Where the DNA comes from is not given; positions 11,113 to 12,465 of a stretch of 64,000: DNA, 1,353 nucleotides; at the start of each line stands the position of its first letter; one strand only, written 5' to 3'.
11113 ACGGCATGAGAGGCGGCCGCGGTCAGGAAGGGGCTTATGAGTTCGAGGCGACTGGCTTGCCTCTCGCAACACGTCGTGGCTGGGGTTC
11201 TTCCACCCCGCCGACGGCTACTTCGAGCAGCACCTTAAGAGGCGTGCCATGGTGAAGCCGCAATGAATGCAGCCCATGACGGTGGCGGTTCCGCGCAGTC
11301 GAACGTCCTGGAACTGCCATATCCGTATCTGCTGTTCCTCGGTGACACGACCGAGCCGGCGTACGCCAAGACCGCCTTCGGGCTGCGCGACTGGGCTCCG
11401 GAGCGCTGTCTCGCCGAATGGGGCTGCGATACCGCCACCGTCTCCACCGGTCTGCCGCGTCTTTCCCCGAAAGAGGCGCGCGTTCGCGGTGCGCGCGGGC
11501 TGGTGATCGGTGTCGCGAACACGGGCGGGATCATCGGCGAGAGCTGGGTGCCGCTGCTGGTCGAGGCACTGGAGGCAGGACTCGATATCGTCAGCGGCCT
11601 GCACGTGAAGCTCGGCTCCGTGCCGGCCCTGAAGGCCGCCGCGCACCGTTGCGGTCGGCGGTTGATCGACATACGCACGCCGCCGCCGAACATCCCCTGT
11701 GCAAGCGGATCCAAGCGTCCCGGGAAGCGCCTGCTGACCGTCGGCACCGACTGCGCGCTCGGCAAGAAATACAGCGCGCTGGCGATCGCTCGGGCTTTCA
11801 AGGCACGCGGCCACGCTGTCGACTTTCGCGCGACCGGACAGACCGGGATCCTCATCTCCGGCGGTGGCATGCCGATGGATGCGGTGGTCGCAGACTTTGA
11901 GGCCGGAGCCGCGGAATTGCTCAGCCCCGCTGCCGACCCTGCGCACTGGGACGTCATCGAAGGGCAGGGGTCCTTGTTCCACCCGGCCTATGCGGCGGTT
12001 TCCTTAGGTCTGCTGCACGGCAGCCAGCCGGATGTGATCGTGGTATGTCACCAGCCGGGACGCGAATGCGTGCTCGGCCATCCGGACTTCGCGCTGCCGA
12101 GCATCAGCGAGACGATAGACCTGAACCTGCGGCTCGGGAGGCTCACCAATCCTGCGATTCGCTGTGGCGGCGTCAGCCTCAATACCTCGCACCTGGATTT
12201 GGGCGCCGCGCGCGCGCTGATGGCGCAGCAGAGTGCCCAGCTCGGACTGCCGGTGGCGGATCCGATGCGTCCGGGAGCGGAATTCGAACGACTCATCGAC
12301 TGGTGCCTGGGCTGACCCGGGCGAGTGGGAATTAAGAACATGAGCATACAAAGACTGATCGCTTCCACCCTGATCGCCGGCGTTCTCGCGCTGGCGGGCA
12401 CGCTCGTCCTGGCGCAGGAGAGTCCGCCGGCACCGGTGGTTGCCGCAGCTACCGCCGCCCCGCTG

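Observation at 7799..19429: TonB-dependent eight-gene locus combining DgcN/DgcA-type genes with two S12 serine hydrolases and an M19 dipeptidase: candidate uptake/catabolism system for D-amino-acid peptides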

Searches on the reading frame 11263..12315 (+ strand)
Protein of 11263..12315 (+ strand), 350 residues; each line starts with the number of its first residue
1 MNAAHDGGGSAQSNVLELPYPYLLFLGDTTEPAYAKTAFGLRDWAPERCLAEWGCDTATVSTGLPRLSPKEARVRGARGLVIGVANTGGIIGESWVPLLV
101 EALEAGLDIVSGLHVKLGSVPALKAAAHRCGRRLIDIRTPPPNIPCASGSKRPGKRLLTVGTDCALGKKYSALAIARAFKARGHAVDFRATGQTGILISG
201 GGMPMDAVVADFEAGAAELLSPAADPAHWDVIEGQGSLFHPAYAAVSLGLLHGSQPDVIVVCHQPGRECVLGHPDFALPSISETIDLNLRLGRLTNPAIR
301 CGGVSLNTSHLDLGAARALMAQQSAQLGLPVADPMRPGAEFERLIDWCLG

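Call 6: search_protein_families(library=pfam, proteins=[window:11263-12315:+])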
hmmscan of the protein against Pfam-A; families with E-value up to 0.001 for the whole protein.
window:11263-12315:+ (350 aa): 2 families
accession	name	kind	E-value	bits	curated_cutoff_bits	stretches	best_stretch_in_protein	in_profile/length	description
PF07755.17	DUF1611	-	9.5e-69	231.3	25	1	147-340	3-198/201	Domain of unknown function (DUF1611_C) P-loop domain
PF17396.8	DUF1611_N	-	3.6e-21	75.8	22.6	1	55-140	6-95/95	Domain of unknown function (DUF1611_N) Rossmann-like domain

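Call 7: search_protein_families(library=ncbifam, proteins=[window:11263-12315:+])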
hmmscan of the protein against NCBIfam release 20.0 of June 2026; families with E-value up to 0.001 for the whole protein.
window:11263-12315:+ (350 aa): 1 family
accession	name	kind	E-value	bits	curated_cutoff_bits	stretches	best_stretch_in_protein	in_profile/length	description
NF041892.1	DgcN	equivalog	1.1e-132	441.9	480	1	21-340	1-320/326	N-acetyltransferase DgcN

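Call 20: find_encoding_contigs(protein=window:11263-12315:+, flank=10000, max_places=6)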
Protein window:11263-12315:+ (350 aa): no gene with exactly this product is on record in the collection.

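Call 21: find_homologous_proteins(query=window:11263-12315:+, max_evalue=1e-20)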
Query window:11263-12315:+ (350 aa): 8000 proteins with E <= 1e-20 among 8000 candidates; the best 120 are listed.
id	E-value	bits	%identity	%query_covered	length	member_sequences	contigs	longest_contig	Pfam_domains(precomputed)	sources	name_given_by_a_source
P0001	7.6e-233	790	100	100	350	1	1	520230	PF07755.18,PF17396.9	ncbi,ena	-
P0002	2.0e-221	753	96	100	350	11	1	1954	PF07755.18,PF17396.9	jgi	-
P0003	1.3e-217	740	95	99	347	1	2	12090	PF07755.18,PF17396.9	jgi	jgi:uncharacterized NAD-dependent epimerase/dehydratase family protein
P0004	5.7e-215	731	94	99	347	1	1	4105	PF07755.18,PF17396.9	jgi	jgi:uncharacterized NAD-dependent epimerase/dehydratase family protein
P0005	6.1e-215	731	94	99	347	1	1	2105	PF07755.18,PF17396.9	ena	-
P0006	4.0e-214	729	93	99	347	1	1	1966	PF07755.18,PF17396.9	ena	-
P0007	1.3e-211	720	92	100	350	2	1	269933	PF07755.18,PF17396.9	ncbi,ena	-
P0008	2.9e-210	716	91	100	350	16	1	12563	PF07755.18,PF17396.9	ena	-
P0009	4.3e-205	699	89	99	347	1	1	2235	PF07755.18,PF17396.9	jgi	jgi:uncharacterized NAD-dependent epimerase/dehydratase family protein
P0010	4.6e-205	699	89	99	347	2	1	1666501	PF07755.18,PF17396.9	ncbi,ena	-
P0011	1.6e-203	694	91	97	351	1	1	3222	PF07755.18,PF17396.9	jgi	jgi:uncharacterized NAD-dependent epimerase/dehydratase family protein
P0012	3.9e-203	692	89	96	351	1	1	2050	PF07755.18,PF17396.9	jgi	jgi:uncharacterized NAD-dependent epimerase/dehydratase family protein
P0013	3.8e-202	689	90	97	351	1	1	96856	PF07755.18,PF17396.9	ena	-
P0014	2.9e-201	686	90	97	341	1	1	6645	PF07755.18,PF17396.9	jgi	jgi:uncharacterized NAD-dependent epimerase/dehydratase family protein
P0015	3.4e-201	686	88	98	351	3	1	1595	PF07755.18,PF17396.9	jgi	jgi:uncharacterized NAD-dependent epimerase/dehydratase family protein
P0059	1.0e-176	606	79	100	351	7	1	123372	PF07755.18,PF17396.9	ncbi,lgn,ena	ncbi:MAG: DUF1611 domain-containing protein [Steroidobacteraceae bacterium]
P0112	6.2e-173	593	78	96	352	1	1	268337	PF07755.18,PF17396.9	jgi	jgi:uncharacterized NAD-dependent epimerase/dehydratase family protein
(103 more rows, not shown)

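Call 22: find_encoding_contigs(protein=P0001, flank=10000, max_places=3)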
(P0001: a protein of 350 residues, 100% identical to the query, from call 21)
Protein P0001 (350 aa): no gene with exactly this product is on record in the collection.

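Call 23: find_encoding_contigs(protein=P0010, flank=10000, max_places=3)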
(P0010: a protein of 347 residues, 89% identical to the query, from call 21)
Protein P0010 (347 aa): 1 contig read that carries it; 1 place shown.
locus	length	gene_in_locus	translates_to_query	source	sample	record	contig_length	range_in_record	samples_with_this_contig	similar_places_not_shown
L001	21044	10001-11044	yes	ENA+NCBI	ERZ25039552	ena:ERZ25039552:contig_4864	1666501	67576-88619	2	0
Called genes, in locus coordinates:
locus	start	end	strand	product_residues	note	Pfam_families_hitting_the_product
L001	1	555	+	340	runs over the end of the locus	PF02912:Phe_tRNA-synt_N, PF01409:tRNA-synt_2d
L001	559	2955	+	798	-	PF01588:tRNA_bind, PF03483:B3_4, PF03484:B5, PF17759:tRNA_synthFbeta, PF03147:FDX-ACB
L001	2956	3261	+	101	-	PF00216:Bac_DNA_binding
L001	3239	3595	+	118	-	PF13411:MerR_1, PF00376:MerR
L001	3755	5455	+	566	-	PF02129:Peptidase_S15 (weak), PF00326:Peptidase_S9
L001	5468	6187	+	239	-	PF13505:OMP_b-brl (weak), PF03922:OmpW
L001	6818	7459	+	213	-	PF13560:HTH_31 (weak), PF01381:HTH_3 (weak), PF12844:HTH_19 (weak), PF07883:Cupin_2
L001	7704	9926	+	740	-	PF07715:Plug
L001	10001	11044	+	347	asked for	PF17396:DUF1611_N, PF07755:DUF1611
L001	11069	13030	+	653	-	PF00144:Beta-lactamase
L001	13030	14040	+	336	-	PF02746:MR_MLE_N (weak), PF13378:MR_MLE_C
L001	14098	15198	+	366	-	-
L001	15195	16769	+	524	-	PF00144:Beta-lactamase, PF11954:DUF3471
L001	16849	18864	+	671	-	PF00144:Beta-lactamase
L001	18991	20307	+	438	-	PF01244:Peptidase_M19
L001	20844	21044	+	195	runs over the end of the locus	PF00005:ABC_tran, PF13304:AAA_21 (faint)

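Call 24: find_encoding_contigs(protein=P0059, flank=10000, max_places=3)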
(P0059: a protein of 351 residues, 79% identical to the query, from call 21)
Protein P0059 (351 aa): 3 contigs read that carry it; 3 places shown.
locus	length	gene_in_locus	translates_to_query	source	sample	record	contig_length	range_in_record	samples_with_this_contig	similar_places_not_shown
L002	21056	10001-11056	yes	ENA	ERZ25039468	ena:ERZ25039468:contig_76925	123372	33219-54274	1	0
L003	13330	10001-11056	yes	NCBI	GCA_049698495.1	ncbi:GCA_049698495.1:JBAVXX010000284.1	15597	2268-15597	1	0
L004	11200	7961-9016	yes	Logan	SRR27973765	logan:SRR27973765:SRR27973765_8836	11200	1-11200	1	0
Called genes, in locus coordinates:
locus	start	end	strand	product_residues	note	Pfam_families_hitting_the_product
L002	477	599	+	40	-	-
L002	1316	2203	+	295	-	PF05368:NmrA, PF13460:NAD_binding_10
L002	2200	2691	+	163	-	PF00165:HTH_AraC (weak), PF12833:HTH_18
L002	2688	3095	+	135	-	PF00903:Glyoxalase, PF13669:Glyoxalase_4 (weak)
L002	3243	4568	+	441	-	PF01244:Peptidase_M19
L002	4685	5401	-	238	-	PF01381:HTH_3, PF12844:HTH_19, PF13413:HTH_25 (faint), PF13443:HTH_26, PF13560:HTH_31, PF07883:Cupin_2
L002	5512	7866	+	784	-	PF07715:Plug, PF00593:TonB_dep_Rec_b-barrel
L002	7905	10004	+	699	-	PF00930:DPPIV_N (faint), PF26549:Tricorn_N (faint), PF26550:Tricorn_2nd (faint), PF07676:PD40 (faint), PF02129:Peptidase_S15 (weak), PF20434:BD-FAE (faint), PF00326:Peptidase_S9, PF01738:DLH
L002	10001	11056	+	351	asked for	PF17396:DUF1611_N, PF07755:DUF1611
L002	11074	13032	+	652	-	PF00144:Beta-lactamase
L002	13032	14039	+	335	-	PF02746:MR_MLE_N (faint), PF13378:MR_MLE_C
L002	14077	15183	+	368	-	-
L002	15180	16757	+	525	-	PF00144:Beta-lactamase, PF11954:DUF3471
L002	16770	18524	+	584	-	PF07969:Amidohydro_3, PF01979:Amidohydro_1 (weak)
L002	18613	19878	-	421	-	PF00202:Aminotran_3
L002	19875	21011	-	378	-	PF01636:APH, PF19974:TCAD9 (weak)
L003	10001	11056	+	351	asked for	PF17396:DUF1611_N, PF07755:DUF1611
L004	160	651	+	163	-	PF00165:HTH_AraC (weak), PF12833:HTH_18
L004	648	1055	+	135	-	PF00903:Glyoxalase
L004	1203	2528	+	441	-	PF01244:Peptidase_M19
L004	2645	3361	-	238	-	PF01381:HTH_3, PF12844:HTH_19, PF13413:HTH_25 (faint), PF13443:HTH_26, PF13560:HTH_31, PF07883:Cupin_2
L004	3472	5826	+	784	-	PF07715:Plug, PF00593:TonB_dep_Rec_b-barrel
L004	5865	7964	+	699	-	PF00930:DPPIV_N (faint), PF26549:Tricorn_N (faint), PF26550:Tricorn_2nd (faint), PF07676:PD40 (faint), PF02129:Peptidase_S15 (weak), PF20434:BD-FAE (faint), PF00326:Peptidase_S9, PF01738:DLH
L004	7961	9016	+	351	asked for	PF17396:DUF1611_N, PF07755:DUF1611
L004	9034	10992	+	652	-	PF00144:Beta-lactamase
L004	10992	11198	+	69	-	?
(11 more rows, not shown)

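Call 25: find_encoding_contigs(protein=P0112, flank=10000, max_places=2)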
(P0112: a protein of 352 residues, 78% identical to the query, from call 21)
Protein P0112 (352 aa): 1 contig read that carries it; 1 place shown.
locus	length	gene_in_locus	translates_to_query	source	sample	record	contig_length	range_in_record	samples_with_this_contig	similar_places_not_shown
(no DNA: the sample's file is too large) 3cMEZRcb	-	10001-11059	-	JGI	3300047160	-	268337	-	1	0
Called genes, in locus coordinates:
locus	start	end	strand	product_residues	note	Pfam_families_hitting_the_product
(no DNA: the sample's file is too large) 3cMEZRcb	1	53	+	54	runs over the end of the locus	-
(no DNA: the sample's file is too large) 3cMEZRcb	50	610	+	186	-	PF00116:COX2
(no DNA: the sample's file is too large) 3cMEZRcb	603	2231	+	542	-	PF00115:COX1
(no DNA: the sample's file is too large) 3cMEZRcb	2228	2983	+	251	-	PF00034:Cytochrom_C (weak), PF13442:Cytochrome_CBB3 (faint)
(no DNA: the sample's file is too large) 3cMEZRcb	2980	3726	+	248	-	PF13442:Cytochrome_CBB3 (faint), PF00034:Cytochrom_C (weak)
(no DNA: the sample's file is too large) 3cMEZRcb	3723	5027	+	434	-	PF00034:Cytochrom_C, PF13442:Cytochrome_CBB3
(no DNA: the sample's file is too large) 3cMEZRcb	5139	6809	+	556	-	PF04389:Peptidase_M28, PF01546:Peptidase_M20 (weak)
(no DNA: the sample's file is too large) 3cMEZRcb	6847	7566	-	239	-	PF12844:HTH_19, PF13560:HTH_31 (weak), PF01381:HTH_3, PF13413:HTH_25 (weak), PF13443:HTH_26, PF07883:Cupin_2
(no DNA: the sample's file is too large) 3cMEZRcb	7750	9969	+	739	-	PF07715:Plug, PF00593:TonB_dep_Rec_b-barrel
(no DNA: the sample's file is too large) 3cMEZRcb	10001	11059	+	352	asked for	PF17396:DUF1611_N, PF07755:DUF1611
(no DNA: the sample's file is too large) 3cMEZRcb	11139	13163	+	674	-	PF00144:Beta-lactamase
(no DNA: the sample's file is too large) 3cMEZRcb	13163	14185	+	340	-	PF02746:MR_MLE_N, PF13378:MR_MLE_C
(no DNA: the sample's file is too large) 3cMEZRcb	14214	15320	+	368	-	-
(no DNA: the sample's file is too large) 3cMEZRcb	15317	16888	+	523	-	PF00144:Beta-lactamase, PF11954:DUF3471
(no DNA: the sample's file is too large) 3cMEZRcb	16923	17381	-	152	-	PF00293:NUDIX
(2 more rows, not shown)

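Call 27: find_related_loci(query=A1, collection=genome_contigs, flank=10000)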
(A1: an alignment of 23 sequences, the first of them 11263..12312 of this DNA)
Query A1 (350 aa) in genome_contigs; peptide patterns used: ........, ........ (x = any residue, [..] = any of these).
600 stretches matched a pattern (row limit reached: there are more); 594 encode a relative of the query (tblastn E <= 1e-3); the best 80 are kept; 80 distinct loci.
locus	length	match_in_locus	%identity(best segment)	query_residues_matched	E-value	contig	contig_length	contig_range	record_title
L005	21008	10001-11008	87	15-350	0e+0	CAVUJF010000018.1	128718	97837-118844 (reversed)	MAG: uncultured proteobacterium isolate MFD01872.bin.1.2 genome assembly, contig: contig_49949, whole genome shotgun seq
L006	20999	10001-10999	83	17-349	0e+0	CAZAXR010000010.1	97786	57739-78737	MAG TPA_asm: uncultured Steroidobacteraceae bacterium isolate binchicken_co279_97 genome assembly, contig: k141_4797896,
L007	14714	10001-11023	75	9-349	2e-171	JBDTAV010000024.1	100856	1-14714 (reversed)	MAG: Steroidobacteraceae bacterium isolate cluster2_bin.117 k127_3137253, whole genome shotgun sequence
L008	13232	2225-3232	77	13-349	6e-171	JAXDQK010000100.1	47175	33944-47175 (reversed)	MAG: Gammaproteobacteria bacterium isolate BP_733 scaffold_4642565, whole genome shotgun sequence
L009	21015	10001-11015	91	13-350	3e-176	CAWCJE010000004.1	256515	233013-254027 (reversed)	MAG: uncultured Gammaproteobacteria bacterium isolate MFD09368.bin.2.99 genome assembly, contig: contig_18159, whole gen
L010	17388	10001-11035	79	9-349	9e-169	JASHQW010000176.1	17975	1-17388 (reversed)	MAG: Gammaproteobacteria bacterium isolate JOPF085 JOPF_AWAY_contig_651964, whole genome shotgun sequence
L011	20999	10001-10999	77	17-349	3e-168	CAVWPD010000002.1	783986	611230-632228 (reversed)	MAG: uncultured Gammaproteobacteria bacterium isolate MFD04540.bin.1.39 genome assembly, contig: contig_17606, whole gen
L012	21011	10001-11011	75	13-349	2e-168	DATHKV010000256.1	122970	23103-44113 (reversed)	MAG TPA_asm: Steroidobacteraceae bacterium isolate SMAG_U12589 k141_253675, whole genome shotgun sequence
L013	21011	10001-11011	75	13-349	3e-168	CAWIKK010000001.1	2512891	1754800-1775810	MAG: uncultured Gammaproteobacteria bacterium isolate MFD04967.bin.2.23 genome assembly, contig: contig_15221, whole gen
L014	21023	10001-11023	74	9-349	5e-168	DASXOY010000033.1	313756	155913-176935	MAG TPA_asm: Steroidobacteraceae bacterium isolate SMAG_U5394 k141_4078257, whole genome shotgun sequence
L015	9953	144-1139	78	18-349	4e-168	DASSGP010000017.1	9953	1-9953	MAG TPA_asm: Rudaea sp. isolate SMAG_U1036 k141_608263, whole genome shotgun sequence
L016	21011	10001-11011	76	12-349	4e-167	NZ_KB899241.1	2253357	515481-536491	Rudaea cellulosilytica DSM 22992 F455DRAFT_scaffold00001.1, whole genome shotgun sequence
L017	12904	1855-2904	72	1-349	8e-167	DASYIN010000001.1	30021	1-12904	MAG TPA_asm: Steroidobacteraceae bacterium isolate SMAG_U4268 k141_545279, whole genome shotgun sequence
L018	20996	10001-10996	80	18-349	4e-166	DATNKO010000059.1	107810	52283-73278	MAG TPA_asm: Steroidobacteraceae bacterium isolate SMAG_U11427 k141_762281, whole genome shotgun sequence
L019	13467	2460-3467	74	14-349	5e-166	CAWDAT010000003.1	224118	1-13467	MAG: uncultured Gammaproteobacteria bacterium isolate MFD01872.bin.1.85 genome assembly, contig: contig_147081, whole ge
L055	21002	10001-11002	73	16-349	1e-152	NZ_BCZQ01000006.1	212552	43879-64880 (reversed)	Sphingopyxis terrae subsp. terrae NBRC 15098, whole genome shotgun sequence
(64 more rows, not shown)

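Call 31: search_solved_structures(query=window:11263-12312:+, max_evalue=0.001, show_alignments=1)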
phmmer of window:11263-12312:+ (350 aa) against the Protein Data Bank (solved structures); distinct sequences matched with E-value up to 0.001: 3.
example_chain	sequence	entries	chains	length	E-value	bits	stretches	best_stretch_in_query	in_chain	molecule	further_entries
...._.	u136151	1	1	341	6.5e-96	324.9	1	20-346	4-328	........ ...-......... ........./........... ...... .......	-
2obn_A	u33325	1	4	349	6.9e-48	166.9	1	76-340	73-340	Hypothetical protein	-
2g0t_A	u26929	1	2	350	6.1e-43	150.6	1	63-308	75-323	conserved hypothetical protein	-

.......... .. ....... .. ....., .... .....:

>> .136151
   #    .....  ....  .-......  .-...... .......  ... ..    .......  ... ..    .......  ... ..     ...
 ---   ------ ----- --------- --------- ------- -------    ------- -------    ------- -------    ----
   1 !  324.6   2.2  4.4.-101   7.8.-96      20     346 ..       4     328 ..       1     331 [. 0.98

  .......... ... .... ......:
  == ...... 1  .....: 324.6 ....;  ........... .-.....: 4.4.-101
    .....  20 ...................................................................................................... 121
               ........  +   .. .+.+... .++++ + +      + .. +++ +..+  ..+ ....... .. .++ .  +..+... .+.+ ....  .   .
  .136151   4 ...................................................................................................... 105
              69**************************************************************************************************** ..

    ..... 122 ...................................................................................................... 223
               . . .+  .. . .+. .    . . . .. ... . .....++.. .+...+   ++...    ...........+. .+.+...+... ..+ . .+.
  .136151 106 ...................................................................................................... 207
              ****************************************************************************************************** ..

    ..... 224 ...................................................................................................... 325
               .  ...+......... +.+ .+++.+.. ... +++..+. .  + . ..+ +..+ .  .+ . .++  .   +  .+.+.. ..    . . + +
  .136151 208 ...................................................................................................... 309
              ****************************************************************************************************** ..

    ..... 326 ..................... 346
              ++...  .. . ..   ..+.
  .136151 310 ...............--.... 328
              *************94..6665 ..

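Call 45: search_protein_families(library=pfam, proteins=[L055:1070-2767:-, L055:6590-7756:+, L055:13715-14893:+, L055:15138-16223:-, L055:16810-19194:-], max_evalue=0.001)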
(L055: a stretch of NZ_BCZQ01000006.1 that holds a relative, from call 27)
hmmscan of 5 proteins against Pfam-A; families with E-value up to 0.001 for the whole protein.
L055:1070-2767:- (565 aa): 2 families
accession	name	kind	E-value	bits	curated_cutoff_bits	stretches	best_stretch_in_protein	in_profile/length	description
PF07969.17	Amidohydro_3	-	2.5e-20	73.9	29.7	1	73-541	2-471/472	Amidohydrolase family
PF01979.26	Amidohydro_1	-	0.00012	21.9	25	0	432-541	245-345/345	Amidohydrolase family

L055:6590-7756:+ (388 aa): 1 family
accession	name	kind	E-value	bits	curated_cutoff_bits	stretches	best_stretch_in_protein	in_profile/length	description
PF01244.27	Peptidase_M19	-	1.7e-74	251.3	26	1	61-384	7-318/319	Membrane dipeptidase (Peptidase family M19)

L055:13715-14893:+ (392 aa): 2 families
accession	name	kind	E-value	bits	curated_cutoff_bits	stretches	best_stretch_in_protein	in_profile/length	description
PF01244.27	Peptidase_M19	-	2e-90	303.6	26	1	30-387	2-317/319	Membrane dipeptidase (Peptidase family M19)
PF04909.20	Amidohydro_2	-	0.00051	20.3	26.4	0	189-386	127-286/289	Amidohydrolase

L055:15138-16223:- (361 aa): 5 families
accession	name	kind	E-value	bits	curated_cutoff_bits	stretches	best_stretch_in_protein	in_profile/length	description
PF02812.23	ELFV_dehydrog_N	-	1e-22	80.7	25.3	1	34-139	21-127/129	Glu/Leu/Phe/Val dehydrogenase, dimerisation domain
PF00208.27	ELFV_dehydrog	-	3.9e-22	79.6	23.4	2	226-348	98-228/241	Glutamate/Leucine/Phenylalanine/Valine dehydrogenase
PF02826.25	2-Hacid_dh_C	-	1.9e-06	27.8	25.1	1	171-243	25-95/178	D-isomer specific 2-hydroxyacid dehydrogenase, NAD binding domain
PF03807.23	F420_oxidored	-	0.00014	22.8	21.6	1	185-234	2-53/94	NADP oxidoreductase coenzyme F420-dependent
PF00670.27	AdoHcyase_NAD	-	0.00075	20.1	27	0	180-246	21-85/162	S-adenosyl-L-homocysteine hydrolase, NAD binding domain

L055:16810-19194:- (794 aa): 2 families
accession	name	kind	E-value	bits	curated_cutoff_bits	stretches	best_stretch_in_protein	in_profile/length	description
PF05235.19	CHAD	-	2.7e-52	178.4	25.6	1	528-753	1-228/228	CHAD domain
PF01928.26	CYTH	-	5.7e-25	88.6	23.2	1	318-499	3-179/179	CYTH domain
